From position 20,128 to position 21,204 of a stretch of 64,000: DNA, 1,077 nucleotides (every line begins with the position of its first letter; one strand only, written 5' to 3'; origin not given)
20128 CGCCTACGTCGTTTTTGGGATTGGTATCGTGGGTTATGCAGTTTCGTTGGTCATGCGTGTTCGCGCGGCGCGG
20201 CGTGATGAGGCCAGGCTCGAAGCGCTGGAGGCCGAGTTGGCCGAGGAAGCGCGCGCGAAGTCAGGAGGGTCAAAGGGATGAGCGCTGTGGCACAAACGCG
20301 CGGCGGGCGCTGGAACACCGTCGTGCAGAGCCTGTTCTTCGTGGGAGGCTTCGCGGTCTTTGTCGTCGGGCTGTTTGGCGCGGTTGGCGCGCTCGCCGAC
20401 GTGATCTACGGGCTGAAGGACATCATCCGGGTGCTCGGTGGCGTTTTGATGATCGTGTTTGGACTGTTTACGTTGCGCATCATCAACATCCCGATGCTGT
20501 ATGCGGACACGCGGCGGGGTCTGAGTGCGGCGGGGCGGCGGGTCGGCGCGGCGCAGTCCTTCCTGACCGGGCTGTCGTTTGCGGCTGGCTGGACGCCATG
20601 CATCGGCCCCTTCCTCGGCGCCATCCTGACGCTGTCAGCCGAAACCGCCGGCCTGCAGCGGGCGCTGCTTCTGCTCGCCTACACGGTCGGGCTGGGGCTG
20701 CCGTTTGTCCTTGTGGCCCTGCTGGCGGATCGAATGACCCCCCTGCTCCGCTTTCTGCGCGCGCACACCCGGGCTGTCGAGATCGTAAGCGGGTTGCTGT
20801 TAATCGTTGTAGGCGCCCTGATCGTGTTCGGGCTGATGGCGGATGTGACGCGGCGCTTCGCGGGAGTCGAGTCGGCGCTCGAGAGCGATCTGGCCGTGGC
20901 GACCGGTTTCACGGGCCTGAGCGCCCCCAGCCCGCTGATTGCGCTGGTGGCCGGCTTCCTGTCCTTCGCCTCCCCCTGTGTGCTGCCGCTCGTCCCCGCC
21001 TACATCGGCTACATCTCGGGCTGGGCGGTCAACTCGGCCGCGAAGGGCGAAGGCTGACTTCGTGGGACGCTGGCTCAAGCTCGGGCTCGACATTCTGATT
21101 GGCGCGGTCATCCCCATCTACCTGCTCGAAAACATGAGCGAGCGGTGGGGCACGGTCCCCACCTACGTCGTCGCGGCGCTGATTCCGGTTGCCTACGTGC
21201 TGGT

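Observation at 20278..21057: CcdA/DsbD-family protein with the two catalytic Cys motifs in reversed order (apparent circular permutation)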

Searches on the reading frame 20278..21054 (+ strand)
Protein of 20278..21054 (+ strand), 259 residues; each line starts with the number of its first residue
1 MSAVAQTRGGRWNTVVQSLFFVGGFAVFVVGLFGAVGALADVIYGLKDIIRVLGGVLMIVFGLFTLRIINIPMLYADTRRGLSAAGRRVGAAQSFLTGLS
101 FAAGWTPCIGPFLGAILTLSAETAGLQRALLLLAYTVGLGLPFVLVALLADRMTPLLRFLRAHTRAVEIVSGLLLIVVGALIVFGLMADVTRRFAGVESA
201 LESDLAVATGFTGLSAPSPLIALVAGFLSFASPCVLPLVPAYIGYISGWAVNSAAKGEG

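Call 3: search_protein_families(library=pfam, proteins=[window:20278-21054:+], max_evalue=1)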
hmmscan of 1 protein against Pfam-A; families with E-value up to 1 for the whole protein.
window:20278-21054:+ (259 aa): 1 family
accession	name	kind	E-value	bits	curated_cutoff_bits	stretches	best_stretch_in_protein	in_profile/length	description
PF02683.22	DsbD_TM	-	3.5e-05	23.6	27.1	2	16-178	46-210/219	Cytochrome C biogenesis protein transmembrane domain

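Call 4: search_protein_families(library=ncbifam, proteins=[window:20278-21054:+], max_evalue=1)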
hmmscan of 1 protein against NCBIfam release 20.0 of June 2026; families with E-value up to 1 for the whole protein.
window:20278-21054:+ (259 aa): 2 families
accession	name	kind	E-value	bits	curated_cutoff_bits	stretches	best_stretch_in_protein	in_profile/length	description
NF045694.1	seleno_TsoB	exception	3.4e-06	25.4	805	1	7-187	216-395/572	rhodanese/DsbD fusion-like selenoprotein TsoB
NF041247.1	UsfY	equivalog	0.48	11.2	100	0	20-64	21-67/95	protein UsfY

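Call 5: find_homologous_proteins(query=window:20278-21054:+, max_evalue=0.001)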
Query window:20278-21054:+ (259 aa): 7077 proteins with E <= 0.001 among 8000 candidates; the best 120 are listed.
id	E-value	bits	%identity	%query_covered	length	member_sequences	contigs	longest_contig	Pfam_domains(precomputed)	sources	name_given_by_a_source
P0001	2.0e-151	521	98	100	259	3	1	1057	PF02683.23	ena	-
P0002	2.1e-120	419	79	96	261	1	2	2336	PF02683.23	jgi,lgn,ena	-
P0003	6.0e-120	418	77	99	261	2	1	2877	PF02683.23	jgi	jgi:cytochrome c-type biogenesis protein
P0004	1.4e-119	416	79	96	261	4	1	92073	PF02683.23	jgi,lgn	jgi:cytochrome c-type biogenesis protein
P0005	1.4e-119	416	79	96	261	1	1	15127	PF02683.23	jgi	jgi:cytochrome c-type biogenesis protein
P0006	2.9e-118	412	78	96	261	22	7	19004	PF02683.23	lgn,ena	-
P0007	2.8e-111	389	79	91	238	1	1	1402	-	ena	-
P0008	4.1e-111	389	78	93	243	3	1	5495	PF02683.23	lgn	-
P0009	8.5e-109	381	71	99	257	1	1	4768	PF02683.23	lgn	-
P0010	9.5e-104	365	78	86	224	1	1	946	PF02683.23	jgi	jgi:cytochrome c-type biogenesis protein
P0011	9.1e-83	296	58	99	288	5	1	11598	PF02683.23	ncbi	-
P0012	4.6e-82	293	62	95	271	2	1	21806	PF02683.23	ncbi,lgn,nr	ncbi:MAG: cytochrome c biogenesis protein CcdA [Chloroflexi bacterium]|nr:cytochrome c biogenesis pr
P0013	1.4e-81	292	58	95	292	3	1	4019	PF02683.23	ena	-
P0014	2.8e-81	291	62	98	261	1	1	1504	PF02683.23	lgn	-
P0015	6.4e-81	290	60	98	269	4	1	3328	PF02683.23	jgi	jgi:cytochrome c-type biogenesis protein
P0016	9.7e-81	289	58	97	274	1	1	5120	PF02683.23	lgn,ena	-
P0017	1.1e-80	289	58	97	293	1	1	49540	PF02683.23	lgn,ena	-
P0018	1.1e-80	289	59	97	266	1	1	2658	PF02683.23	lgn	-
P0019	2.9e-80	288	60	95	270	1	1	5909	PF02683.23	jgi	jgi:cytochrome c-type biogenesis protein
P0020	3.1e-80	287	61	94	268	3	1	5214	PF02683.23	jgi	jgi:cytochrome c-type biogenesis protein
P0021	7.6e-80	286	58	100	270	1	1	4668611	PF02683.23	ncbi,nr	ncbi:MAG: hypothetical protein KatS3mg053_2445 [Candidatus Roseilinea sp.]|nr:MAG: hypothetical prot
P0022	9.2e-80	286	62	95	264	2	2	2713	PF02683.23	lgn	-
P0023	1.0e-79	286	61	95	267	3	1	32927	PF02683.23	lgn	-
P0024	1.2e-79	286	60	95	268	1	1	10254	PF02683.23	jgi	jgi:cytochrome c-type biogenesis protein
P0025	1.4e-79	285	61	98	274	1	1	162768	PF02683.23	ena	-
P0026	1.6e-79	285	59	97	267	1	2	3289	PF02683.23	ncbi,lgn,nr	ncbi:MAG: cytochrome c biogenesis protein CcdA [Anaerolineae bacterium]|nr:cytochrome c biogenesis p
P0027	2.3e-79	285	57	95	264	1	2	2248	PF02683.23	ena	-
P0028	2.4e-79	285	58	96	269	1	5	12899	PF02683.23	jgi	jgi:cytochrome c-type biogenesis protein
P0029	2.4e-79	285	60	97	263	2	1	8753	PF02683.23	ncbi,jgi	ncbi:MAG TPA: cytochrome c biogenesis protein CcdA [Anaerolineae bacterium]|jgi:cytochrome c-type bi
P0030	3.0e-79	284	57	98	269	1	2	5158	PF02683.23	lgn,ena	-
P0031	3.4e-79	284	59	100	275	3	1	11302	PF02683.23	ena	-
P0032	3.8e-79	284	61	95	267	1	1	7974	PF02683.23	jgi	jgi:cytochrome c-type biogenesis protein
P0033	3.8e-79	284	60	94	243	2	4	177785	PF02683.23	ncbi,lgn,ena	-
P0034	4.3e-79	284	60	97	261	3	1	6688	PF02683.23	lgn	-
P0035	5.6e-79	283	60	94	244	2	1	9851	PF02683.23,PF01810.25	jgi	jgi:cytochrome c-type biogenesis protein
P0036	7.1e-79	283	58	97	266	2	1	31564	PF02683.23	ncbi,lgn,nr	ncbi:MAG: cytochrome c biogenesis protein CcdA [Anaerolineae bacterium]|nr:cytochrome c biogenesis p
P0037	7.2e-79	283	60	95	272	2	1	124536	PF02683.23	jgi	jgi:cytochrome c-type biogenesis protein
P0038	1.9e-78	282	59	97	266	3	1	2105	PF02683.23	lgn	-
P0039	2.2e-78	281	59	99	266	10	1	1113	PF02683.23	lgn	-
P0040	2.6e-78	281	59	98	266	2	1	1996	PF02683.23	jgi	-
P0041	2.6e-78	281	58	98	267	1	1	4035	PF02683.23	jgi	jgi:cytochrome c-type biogenesis protein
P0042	2.6e-78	281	59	98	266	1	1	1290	PF02683.23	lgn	-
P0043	4.2e-78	281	58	97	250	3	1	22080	PF02683.23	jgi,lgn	-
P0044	5.2e-78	280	59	95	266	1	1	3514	PF02683.23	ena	-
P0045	5.6e-78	280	58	95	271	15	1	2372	PF02683.23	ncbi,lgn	-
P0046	9.2e-78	279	55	95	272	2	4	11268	PF02683.23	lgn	-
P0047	1.1e-77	279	56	95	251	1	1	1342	PF02683.23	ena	-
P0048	1.2e-77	279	58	97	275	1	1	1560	PF02683.23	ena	-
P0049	1.2e-77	279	61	95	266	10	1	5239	PF02683.23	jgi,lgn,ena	-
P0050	1.3e-77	279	54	99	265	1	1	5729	PF02683.23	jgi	jgi:cytochrome c-type biogenesis protein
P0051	1.3e-77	279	55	95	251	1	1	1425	PF02683.23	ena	-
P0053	1.5e-77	279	57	97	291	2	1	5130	PF02683.23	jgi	jgi:cytochrome c-type biogenesis protein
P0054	1.5e-77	279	58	96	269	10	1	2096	PF02683.23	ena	-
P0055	3.2e-77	278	57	97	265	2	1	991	PF02683.23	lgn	-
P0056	5.7e-77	277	58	97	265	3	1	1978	PF02683.23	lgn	-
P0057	6.2e-77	277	59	97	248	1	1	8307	PF02683.23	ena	-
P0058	7.6e-77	276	57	97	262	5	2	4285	PF02683.23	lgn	-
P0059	9.8e-77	276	56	97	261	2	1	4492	PF02683.23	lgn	-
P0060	1.1e-76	276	57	96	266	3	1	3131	PF02683.23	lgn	-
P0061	1.9e-76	275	56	98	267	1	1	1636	PF02683.23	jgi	-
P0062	1.9e-76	275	57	97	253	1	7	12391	PF02683.23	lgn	-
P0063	5.2e-76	274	56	97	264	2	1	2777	PF02683.23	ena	-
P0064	6.0e-76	273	56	97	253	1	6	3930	PF02683.23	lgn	-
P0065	8.4e-76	273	57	96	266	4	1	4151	PF02683.23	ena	-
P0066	1.1e-75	273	55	95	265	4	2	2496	PF02683.23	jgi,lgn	jgi:cytochrome c-type biogenesis protein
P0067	1.1e-75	273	58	95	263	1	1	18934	PF02683.23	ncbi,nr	ncbi:MAG: cytochrome c biogenesis protein CcdA [Anaerolineae bacterium]|nr:cytochrome c biogenesis p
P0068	1.4e-75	272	53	98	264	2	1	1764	PF02683.23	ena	-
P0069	2.6e-75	271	58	94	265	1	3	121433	PF02683.23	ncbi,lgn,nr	ncbi:MAG: cytochrome c biogenesis protein CcdA [Chloroflexi bacterium]|nr:cytochrome c biogenesis pr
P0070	4.0e-75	271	55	97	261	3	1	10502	PF02683.23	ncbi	-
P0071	4.7e-75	271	58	99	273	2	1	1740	PF02683.23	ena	-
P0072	5.0e-75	270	57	95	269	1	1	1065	PF02683.23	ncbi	-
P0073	5.1e-75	270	54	95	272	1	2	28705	PF02683.23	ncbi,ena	-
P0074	5.2e-75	270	55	99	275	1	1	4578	PF02683.23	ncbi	-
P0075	7.1e-75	270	54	96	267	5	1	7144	PF02683.23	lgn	-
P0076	7.2e-75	270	56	98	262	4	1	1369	PF02683.23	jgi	jgi:cytochrome c-type biogenesis protein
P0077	7.4e-75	270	57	97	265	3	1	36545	PF02683.23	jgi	-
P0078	8.1e-75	270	53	98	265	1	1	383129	PF02683.23,PF11139.15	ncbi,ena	-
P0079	8.5e-75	270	55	98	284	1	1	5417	PF02683.23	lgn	-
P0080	3.6e-74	268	56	96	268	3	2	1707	PF02683.23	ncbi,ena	-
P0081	4.0e-74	267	54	97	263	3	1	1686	PF02683.23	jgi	jgi:cytochrome c-type biogenesis protein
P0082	4.0e-74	267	56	97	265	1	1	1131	PF02683.23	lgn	-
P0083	4.5e-74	267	55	98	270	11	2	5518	PF02683.23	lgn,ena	-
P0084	1.1e-73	266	56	98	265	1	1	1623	PF02683.23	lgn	-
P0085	2.0e-73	265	60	91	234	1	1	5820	PF02683.23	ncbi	-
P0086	2.0e-73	265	54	100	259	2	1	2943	PF02683.23,PF13386.13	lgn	-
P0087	2.1e-73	265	57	97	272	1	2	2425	PF02683.23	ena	-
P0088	2.3e-73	265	55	98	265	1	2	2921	PF02683.23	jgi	jgi:cytochrome c-type biogenesis protein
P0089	2.4e-73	265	55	97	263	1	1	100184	PF02683.23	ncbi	-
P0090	2.5e-73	265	59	96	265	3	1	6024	PF02683.23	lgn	-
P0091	2.7e-73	265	58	95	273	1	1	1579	PF02683.23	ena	-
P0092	2.7e-73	265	56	97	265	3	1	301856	PF02683.23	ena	-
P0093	4.8e-73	264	54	96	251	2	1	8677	PF02683.23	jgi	jgi:cytochrome c-type biogenesis protein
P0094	5.0e-73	264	54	98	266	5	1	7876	PF02683.23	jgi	jgi:cytochrome c-type biogenesis protein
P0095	5.8e-73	264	55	97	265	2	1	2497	PF02683.23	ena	-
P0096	9.3e-73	263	54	95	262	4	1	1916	PF02683.23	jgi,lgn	jgi:cytochrome c-type biogenesis protein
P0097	1.4e-72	262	57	97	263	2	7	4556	PF02683.23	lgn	-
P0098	1.7e-72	262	58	99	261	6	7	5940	PF02683.23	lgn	-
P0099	2.3e-72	262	55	95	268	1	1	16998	PF02683.23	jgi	jgi:cytochrome c-type biogenesis protein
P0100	2.4e-72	262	54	97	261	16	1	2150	PF02683.23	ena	-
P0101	4.1e-72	261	56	96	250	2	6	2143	PF02683.23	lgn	-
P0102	5.6e-72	260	54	94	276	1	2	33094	PF02683.23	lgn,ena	-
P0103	8.5e-72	260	55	95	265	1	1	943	PF02683.23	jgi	jgi:cytochrome c-type biogenesis protein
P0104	1.3e-71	259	54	97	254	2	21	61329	PF02683.23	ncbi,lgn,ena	-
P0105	2.5e-71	258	54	98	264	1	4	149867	PF02683.23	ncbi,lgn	-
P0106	3.3e-71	258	57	99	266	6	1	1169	PF02683.23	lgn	-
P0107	3.4e-71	258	52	98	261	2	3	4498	PF02683.23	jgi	jgi:cytochrome c-type biogenesis protein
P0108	4.2e-71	258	55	95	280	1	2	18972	PF02683.23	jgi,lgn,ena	-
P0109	4.4e-71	258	56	97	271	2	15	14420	PF02683.23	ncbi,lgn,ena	-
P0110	6.5e-71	257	53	97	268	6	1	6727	PF02683.23,PF13386.13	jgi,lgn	jgi:cytochrome c-type biogenesis protein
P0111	6.6e-71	257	55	99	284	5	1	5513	PF02683.23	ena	-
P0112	1.7e-70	256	53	98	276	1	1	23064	PF02683.23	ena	-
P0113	5.2e-70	254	55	95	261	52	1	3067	PF02683.23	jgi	jgi:cytochrome c-type biogenesis protein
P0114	7.6e-70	253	55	95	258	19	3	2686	PF02683.23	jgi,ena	-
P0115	1.0e-69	253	56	100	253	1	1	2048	PF02683.23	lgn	-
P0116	2.5e-69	252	56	99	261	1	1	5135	PF02683.23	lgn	-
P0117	5.6e-69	251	54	96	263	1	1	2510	PF02683.23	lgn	-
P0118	1.7e-68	249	56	84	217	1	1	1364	PF02683.23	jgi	jgi:cytochrome c-type biogenesis protein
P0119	2.2e-68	249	52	97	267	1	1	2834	PF02683.23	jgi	jgi:cytochrome c-type biogenesis protein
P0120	2.2e-68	249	54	99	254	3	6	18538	PF02683.23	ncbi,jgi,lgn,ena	jgi:cytochrome c-type biogenesis protein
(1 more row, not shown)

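Call 6: search_solved_structures(query=window:20278-21054:+, max_evalue=10, show_alignments=3)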
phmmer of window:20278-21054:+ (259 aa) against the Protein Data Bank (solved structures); distinct sequences matched with E-value up to 10: 4.
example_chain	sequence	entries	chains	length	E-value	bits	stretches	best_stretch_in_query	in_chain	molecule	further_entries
5vkv_A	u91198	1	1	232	1.7e-24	90.1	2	9-190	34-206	Cytochrome c-type biogenesis protein CcdA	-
2n4x_A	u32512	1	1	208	0.023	17.6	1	36-177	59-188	Cytochrome C-type biogenesis protein (CcdA)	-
6ian_E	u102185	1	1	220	1.2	12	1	66-133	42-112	Rab-like 5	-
6ia7_A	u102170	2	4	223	1.2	12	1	66-133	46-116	Intraflagellar transport protein 22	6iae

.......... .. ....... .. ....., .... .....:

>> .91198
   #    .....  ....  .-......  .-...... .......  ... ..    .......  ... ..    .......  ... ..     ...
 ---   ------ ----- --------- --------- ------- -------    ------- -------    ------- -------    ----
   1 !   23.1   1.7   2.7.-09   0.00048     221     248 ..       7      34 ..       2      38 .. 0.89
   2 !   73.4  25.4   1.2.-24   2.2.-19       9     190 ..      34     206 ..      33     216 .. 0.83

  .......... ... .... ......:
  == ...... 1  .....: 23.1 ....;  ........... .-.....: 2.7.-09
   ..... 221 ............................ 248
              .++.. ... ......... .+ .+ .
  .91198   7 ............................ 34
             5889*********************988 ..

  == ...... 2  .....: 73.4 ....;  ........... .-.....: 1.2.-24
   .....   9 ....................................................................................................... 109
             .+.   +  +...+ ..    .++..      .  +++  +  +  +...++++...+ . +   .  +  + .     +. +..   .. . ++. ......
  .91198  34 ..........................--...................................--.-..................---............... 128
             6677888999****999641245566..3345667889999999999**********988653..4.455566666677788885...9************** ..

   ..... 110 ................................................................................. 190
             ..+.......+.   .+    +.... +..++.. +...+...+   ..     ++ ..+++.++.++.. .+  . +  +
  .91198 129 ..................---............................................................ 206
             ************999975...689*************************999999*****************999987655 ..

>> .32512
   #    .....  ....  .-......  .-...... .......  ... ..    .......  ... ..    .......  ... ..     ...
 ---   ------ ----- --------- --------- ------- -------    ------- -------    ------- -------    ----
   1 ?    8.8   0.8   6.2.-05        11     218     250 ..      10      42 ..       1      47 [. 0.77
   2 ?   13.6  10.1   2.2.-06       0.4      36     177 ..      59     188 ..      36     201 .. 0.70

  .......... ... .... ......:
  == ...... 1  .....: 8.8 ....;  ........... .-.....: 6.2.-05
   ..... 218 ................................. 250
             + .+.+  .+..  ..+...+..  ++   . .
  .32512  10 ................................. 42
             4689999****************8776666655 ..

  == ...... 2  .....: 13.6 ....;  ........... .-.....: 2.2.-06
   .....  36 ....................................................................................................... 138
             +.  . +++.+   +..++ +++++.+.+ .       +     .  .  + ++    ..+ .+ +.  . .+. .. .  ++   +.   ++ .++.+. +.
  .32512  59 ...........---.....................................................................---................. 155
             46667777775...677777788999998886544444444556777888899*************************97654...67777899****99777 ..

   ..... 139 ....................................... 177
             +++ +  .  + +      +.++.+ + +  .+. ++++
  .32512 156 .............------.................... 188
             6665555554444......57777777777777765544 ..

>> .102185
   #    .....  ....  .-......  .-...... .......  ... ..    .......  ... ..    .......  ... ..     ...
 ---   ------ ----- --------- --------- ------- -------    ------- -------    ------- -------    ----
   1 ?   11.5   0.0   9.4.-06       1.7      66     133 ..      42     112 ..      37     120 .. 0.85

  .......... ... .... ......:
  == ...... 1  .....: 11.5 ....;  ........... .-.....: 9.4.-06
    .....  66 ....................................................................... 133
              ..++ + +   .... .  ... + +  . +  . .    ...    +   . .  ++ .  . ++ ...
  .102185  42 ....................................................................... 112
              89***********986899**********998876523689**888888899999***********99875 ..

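Call 13: find_related_loci(query=window:20278-21054:+, collection=genome_contigs, flank=8000)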
Query window:20278-21054:+ (259 aa) in genome_contigs; peptide patterns used: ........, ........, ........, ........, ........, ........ (x = any residue, [..] = any of these).
331 stretches matched a pattern; 190 encode a relative of the query (tblastn E <= 1e-3); the best 80 are kept; 80 distinct loci.
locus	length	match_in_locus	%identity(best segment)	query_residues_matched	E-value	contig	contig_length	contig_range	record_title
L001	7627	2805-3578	73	1-258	5e-120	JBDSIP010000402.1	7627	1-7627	MAG: Thermoflexales bacterium isolate cluster1_bin.301 k127_732623, whole genome shotgun sequence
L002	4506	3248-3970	77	18-258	3e-119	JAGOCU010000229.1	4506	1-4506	MAG: Thermoflexales bacterium isolate Go_SlAct_bin_491 Go_SlAct_135657_length_4506_cov_16.792418, whole genome shotgun s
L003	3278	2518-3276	73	1-253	2e-111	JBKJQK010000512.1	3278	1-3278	MAG: Anaerolineae bacterium isolate ant_bin.496 S1Ck117_3287330_flag_1_multi_8.0000_len_3278, whole genome shotgun seque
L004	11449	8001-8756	58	1-256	5e-89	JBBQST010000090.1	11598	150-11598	MAG: Thermoflexales bacterium isolate Co_metawrap_1772 Cmw_1772_k141_3105578_length_11598_cov_7.9976, whole genome shotg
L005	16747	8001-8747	59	6-256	1e-86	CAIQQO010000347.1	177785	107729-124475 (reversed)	uncultured bacterium isolate LJ_bin-0733 genome assembly, contig: bin-0733:347/497, whole genome shotgun sequence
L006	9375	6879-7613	59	7-256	2e-85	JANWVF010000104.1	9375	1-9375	MAG: Thermoflexales bacterium isolate SKYG109 k141_74471, whole genome shotgun sequence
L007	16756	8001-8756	57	2-258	8e-85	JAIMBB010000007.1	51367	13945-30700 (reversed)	MAG: Anaerolineae bacterium isolate HOT.MB2.30 Contig7, whole genome shotgun sequence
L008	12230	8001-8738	61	10-256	2e-84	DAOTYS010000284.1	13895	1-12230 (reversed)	MAG TPA_asm: Thermoflexales bacterium isolate H28_387 k137_3331488, whole genome shotgun sequence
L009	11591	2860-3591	60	11-255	2e-83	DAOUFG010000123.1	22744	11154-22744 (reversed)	MAG TPA_asm: Thermoflexales bacterium isolate R103_16 k99_46067, whole genome shotgun sequence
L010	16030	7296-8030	62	11-256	1e-81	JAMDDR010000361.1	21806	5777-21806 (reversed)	MAG: Chloroflexota bacterium isolate FK_Sedi_B_Bin.13 NODE_8126_length_21806_cov_3.33904, whole genome shotgun sequence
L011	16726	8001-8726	58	11-254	2e-81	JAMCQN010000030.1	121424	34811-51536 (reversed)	MAG: Chloroflexota bacterium isolate FK_Sedi_A_Bin.40 NODE_168_length_121424_cov_4.48375, whole genome shotgun sequence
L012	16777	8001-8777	55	1-256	4e-81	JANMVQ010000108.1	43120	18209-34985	MAG: Chloroflexota bacterium isolate OTE_88_metabat_60 OTE_88_k141_350001, whole genome shotgun sequence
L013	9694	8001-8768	57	2-258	1e-79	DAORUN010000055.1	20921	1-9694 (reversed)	MAG TPA_asm: Thermoflexales bacterium isolate AMR_MDS_5264 NODE_2123_length_20921_cov_7.923416, whole genome shotgun seq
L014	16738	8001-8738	61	10-256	9e-79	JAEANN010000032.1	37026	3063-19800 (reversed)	MAG: Candidatus Roseilinea mizusawaensis isolate AA3_104 k127_679836, whole genome shotgun sequence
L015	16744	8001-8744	54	11-259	7e-79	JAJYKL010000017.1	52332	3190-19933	MAG: Chloroflexi bacterium isolate DBS2-1.bin38 NODE_1024_length_52332_cov_2.399349, whole genome shotgun sequence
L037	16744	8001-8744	35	7-256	1e-33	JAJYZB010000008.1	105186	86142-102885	MAG: bacterium isolate FK4.bin95 NODE_163_length_105186_cov_2.131326, whole genome shotgun sequence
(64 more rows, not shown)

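Call 18: find_encoding_contigs(protein=P0004, flank=10000, max_places=2)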
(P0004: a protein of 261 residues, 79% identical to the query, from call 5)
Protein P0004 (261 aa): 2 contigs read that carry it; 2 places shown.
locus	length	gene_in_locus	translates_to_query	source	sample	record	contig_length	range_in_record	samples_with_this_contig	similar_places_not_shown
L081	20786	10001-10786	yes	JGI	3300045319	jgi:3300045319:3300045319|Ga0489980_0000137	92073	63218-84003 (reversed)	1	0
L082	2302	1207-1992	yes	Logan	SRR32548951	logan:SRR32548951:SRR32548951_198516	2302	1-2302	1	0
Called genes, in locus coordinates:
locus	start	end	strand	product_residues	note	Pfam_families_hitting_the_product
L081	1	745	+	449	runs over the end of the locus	PF22039:HUTI_composite_bact (weak), PF07969:Amidohydro_3 (faint), PF01979:Amidohydro_1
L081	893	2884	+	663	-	PF01145:Band_7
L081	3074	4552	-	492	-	PF13354:Beta-lactamase2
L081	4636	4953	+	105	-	PF02036:SCP2, PF14864:Alkyl_sulf_C (weak)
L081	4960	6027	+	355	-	PF00483:NTP_transferase, PF12804:NTP_transf_3, PF25084:LbH_EIF2B, PF00132:Hexapep (faint), PF25087:GMPPB_C (weak)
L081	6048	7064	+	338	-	PF00348:polyprenyl_synt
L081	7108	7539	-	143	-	PF00583:Acetyltransf_1, PF13673:Acetyltransf_10, PF13508:Acetyltransf_7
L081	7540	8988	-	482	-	PF25231:DUF7847, PF13428:TPR_14 (faint), PF14559:TPR_19 (weak)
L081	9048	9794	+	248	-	PF01578:Cytochrom_C_asm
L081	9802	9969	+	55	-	-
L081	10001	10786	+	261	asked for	PF02683:DsbD_TM (faint)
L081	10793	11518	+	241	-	-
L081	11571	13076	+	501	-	PF07364:DUF1485, PF07171:MlrC_C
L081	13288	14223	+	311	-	PF01063:Aminotran_4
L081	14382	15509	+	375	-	PF24316:Tli3 (faint), PF13088:BNR_2, PF02012:BNR (faint)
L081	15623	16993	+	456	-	-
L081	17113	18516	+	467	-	PF00406:ADK, PF13207:AAA_17, PF13238:AAA_18 (weak), PF13521:AAA_28 (faint), PF05191:ADK_lid, PF00406:ADK, PF13207:AAA_17, PF05191:ADK_lid, +1 more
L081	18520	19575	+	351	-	PF01244:Peptidase_M19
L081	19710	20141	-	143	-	-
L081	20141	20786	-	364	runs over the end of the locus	PF06013:WXG100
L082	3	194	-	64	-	?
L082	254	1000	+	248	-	PF01578:Cytochrom_C_asm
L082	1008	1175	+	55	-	-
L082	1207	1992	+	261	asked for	PF02683:DsbD_TM (faint)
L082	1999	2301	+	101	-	?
